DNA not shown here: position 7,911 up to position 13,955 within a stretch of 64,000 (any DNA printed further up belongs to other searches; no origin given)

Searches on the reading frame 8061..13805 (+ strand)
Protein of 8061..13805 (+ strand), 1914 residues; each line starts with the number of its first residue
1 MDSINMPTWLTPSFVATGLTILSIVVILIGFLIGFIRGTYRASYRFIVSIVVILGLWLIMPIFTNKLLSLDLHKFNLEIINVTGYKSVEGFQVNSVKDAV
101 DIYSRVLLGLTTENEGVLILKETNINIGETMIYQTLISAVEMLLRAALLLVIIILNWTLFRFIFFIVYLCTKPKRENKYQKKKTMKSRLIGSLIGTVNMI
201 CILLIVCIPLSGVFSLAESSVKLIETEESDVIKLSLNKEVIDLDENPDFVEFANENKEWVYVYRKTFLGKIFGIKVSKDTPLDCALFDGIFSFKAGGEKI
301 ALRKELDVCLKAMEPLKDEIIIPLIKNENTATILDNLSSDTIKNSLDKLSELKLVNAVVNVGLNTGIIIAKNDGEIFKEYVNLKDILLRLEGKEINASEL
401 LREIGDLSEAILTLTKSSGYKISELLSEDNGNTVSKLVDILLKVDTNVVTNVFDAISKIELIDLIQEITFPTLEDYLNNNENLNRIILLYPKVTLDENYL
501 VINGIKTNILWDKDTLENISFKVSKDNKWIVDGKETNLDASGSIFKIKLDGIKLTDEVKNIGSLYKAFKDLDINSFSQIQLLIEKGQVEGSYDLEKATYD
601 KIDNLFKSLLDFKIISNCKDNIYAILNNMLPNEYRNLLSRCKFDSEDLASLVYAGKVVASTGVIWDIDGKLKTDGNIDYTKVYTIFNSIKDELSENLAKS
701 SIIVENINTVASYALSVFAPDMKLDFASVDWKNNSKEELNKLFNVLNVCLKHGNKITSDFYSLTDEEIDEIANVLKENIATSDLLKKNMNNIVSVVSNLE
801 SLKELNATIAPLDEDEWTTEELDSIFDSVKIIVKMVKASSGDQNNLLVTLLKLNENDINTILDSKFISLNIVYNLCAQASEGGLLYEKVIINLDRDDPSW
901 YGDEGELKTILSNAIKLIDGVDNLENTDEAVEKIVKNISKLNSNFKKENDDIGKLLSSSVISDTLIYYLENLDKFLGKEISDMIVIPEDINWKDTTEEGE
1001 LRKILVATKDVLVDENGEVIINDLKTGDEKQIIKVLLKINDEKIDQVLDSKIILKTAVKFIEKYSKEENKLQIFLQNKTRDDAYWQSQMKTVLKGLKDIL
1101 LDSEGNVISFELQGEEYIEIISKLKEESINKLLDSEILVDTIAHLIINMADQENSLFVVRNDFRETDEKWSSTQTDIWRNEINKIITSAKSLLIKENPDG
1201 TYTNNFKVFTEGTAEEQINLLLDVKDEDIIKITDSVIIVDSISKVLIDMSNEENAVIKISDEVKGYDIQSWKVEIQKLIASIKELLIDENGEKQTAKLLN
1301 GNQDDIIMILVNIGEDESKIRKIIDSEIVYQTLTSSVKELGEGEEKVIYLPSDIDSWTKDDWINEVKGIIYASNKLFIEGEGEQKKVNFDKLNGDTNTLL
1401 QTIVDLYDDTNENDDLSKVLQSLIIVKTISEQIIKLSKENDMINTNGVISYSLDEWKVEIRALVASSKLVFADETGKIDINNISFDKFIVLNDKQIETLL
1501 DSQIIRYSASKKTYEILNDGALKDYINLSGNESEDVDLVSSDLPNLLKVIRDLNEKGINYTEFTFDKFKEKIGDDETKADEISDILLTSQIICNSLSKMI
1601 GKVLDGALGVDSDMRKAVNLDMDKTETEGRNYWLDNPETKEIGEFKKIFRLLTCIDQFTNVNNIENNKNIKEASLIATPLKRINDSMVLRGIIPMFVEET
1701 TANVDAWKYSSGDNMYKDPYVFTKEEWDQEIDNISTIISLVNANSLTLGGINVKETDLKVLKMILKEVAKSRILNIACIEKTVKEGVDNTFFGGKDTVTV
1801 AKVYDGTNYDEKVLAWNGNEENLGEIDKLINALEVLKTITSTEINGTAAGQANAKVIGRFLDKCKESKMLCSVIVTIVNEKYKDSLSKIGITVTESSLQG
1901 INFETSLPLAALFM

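Call 16: search_protein_families(library=ncbifam, proteins=[window:8061-13805:+], max_evalue=0.01)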
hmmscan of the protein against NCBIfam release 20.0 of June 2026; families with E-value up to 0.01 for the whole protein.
window:8061-13805:+ (1914 aa): 0 families

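Call 50: search_protein_families(library=pfam, proteins=[window:8061-13805:+], max_evalue=1)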
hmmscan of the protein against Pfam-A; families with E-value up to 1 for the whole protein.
window:8061-13805:+ (1914 aa): 1 family
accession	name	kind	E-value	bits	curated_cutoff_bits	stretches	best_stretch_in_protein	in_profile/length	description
PF03799.20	FtsQ_DivIB_C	-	0.38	12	21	0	371-431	13-68/114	Cell division protein FtsQ/DivIB, C-terminal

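Call 79: search_protein_families(library=phrogs, proteins=[window:8061-13805:+], max_evalue=0.001)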
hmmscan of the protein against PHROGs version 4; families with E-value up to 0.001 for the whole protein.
window:8061-13805:+ (1914 aa): 0 families
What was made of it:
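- Tried and rejected: PHROGs searches of neighbouring unknown ORFs returned nothing (call 79).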
